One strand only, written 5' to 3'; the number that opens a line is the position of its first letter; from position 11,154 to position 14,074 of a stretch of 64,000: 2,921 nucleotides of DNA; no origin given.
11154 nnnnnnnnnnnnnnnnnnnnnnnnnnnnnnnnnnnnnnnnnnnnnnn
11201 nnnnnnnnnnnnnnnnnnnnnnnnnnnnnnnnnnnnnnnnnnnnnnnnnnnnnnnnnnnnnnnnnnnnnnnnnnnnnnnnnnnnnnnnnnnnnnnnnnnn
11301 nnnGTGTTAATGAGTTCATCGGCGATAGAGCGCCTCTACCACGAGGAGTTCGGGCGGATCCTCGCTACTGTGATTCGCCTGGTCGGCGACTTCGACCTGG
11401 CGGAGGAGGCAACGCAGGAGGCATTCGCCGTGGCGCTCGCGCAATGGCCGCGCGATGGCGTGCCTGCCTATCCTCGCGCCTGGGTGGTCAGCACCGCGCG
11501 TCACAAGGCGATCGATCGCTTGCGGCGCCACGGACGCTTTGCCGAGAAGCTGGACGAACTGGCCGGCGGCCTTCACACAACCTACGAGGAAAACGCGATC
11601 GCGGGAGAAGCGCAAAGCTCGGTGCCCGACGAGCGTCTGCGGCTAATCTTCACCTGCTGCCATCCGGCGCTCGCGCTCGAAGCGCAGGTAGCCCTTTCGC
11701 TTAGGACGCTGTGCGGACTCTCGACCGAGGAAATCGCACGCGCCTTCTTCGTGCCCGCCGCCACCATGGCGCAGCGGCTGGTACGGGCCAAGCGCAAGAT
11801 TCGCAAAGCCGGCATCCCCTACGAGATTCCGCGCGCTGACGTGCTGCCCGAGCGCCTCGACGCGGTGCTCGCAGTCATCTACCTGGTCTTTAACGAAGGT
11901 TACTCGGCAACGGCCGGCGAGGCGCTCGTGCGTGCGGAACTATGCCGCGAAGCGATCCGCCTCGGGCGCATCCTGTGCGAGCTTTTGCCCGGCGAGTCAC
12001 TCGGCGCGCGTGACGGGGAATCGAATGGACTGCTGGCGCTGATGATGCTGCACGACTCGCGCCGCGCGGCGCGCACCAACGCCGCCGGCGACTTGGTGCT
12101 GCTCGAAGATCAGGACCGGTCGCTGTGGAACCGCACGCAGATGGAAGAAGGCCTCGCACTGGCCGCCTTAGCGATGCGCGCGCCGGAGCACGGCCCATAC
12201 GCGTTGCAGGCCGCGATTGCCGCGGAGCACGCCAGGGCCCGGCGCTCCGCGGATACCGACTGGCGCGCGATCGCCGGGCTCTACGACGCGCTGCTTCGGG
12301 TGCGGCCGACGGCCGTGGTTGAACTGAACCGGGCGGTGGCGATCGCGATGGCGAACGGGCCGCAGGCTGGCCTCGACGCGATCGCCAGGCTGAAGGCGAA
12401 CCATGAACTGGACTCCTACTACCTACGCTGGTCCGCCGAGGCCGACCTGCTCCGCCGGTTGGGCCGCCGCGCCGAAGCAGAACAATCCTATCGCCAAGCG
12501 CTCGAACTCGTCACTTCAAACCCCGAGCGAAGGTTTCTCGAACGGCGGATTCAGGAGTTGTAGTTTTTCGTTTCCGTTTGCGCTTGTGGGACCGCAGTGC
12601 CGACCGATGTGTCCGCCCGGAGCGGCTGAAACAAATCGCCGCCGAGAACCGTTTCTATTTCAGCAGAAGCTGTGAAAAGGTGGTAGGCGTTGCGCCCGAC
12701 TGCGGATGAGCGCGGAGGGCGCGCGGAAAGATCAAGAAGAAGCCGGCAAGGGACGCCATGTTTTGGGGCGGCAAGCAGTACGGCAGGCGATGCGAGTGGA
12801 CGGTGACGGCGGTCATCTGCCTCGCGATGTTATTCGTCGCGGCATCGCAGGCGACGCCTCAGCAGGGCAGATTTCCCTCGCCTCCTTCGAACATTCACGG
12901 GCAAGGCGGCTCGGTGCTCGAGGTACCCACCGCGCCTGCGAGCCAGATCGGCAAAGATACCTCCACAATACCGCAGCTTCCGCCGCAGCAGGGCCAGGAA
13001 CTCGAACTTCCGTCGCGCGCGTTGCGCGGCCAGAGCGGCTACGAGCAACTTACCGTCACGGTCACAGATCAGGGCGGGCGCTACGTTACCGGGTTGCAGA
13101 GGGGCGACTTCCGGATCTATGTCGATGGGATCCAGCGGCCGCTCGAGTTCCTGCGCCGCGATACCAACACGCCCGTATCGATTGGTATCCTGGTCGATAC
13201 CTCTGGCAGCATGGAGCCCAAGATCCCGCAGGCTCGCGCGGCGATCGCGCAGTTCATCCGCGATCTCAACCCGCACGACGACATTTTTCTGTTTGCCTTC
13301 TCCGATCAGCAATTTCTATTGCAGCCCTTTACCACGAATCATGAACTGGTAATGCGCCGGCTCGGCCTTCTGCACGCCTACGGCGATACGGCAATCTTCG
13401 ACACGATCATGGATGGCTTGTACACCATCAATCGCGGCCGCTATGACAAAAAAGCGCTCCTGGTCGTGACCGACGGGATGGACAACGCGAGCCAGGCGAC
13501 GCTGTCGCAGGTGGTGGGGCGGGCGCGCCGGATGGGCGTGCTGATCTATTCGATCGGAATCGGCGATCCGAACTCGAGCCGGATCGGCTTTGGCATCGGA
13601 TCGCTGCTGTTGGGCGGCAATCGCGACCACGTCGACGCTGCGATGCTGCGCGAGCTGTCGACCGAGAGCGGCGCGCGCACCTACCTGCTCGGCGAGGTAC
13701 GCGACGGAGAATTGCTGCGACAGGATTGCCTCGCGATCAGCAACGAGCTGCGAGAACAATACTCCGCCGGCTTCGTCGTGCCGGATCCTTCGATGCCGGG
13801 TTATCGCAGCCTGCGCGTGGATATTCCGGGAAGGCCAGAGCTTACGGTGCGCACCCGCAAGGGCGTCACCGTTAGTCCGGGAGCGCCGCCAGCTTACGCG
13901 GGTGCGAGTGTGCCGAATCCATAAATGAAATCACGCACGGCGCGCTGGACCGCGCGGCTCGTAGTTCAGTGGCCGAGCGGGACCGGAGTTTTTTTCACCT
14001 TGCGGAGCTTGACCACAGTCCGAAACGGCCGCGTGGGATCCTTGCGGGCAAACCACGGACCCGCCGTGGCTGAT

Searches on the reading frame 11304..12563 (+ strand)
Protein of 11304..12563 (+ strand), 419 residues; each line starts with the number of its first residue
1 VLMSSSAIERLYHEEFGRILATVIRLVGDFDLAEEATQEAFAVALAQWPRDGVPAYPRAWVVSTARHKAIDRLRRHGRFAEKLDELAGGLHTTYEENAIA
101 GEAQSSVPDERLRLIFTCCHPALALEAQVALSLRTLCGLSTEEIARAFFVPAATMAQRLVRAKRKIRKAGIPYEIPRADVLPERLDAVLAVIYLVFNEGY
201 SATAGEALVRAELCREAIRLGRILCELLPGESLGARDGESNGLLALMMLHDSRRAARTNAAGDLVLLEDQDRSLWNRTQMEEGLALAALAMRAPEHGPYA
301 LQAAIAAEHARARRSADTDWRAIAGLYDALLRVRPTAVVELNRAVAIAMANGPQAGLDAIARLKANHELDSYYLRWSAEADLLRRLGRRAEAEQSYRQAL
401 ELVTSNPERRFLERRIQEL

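Call 3: search_protein_families(library=pfam, proteins=[window:11304-12563:+], max_evalue=0.01)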
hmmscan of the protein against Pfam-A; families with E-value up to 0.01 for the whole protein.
window:11304-12563:+ (419 aa): 9 families
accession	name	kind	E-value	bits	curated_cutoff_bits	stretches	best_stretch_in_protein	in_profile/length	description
PF20239.3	DUF6596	-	3.2e-34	117.7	27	1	184-290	1-101/102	Family of unknown function (DUF6596)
PF04542.20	Sigma70_r2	-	4.7e-09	36.4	24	1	12-78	2-70/71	Sigma-70 region 2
PF08281.18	Sigma70_r4_2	-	5.4e-08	32.8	25.7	1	115-166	3-54/54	Sigma-70, region 4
PF07719.23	TPR_2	-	1.7e-05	25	27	1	376-402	4-30/34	Tetratricopeptide repeat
PF13424.12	TPR_12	-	0.0004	21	30.1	0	380-403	10-33/77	Tetratricopeptide repeat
PF13176.12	TPR_7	-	0.00093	19.6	27.9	1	380-408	6-34/36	Tetratricopeptide repeat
PF00515.34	TPR_1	-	0.0029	17.8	27.8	0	380-402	8-30/34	Tetratricopeptide repeat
PF13181.12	TPR_8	-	0.0057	17.2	25.7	0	380-402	8-30/34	Tetratricopeptide repeat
PF04545.22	Sigma70_r4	-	0.0068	16.3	24.1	0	131-168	13-50/50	Sigma-70, region 4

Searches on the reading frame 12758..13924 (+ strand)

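Call 3: search_protein_families(library=pfam, proteins=[window:12758-13924:+], max_evalue=0.01)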
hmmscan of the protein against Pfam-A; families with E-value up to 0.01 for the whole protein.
window:12758-13924:+ (388 aa): 5 families
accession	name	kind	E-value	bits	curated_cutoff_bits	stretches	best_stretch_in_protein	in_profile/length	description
PF00092.34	VWA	-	1.2e-11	45.6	23.8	1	142-305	2-155/174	von Willebrand factor type A domain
PF13519.12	VWA_2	-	1.8e-09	38.6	27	1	144-240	3-106/107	von Willebrand factor type A domain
PF13768.12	VWA_3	-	1.4e-05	25.6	27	1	142-270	3-135/155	von Willebrand factor type A domain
PF05762.20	VWA_CoxE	-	0.00015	21.7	26.4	1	128-263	43-182/222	VWA domain containing CoxE-like protein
PF25106.1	VWA_4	-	0.0024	17.9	27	1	142-241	2-105/169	von Willebrand factor A domain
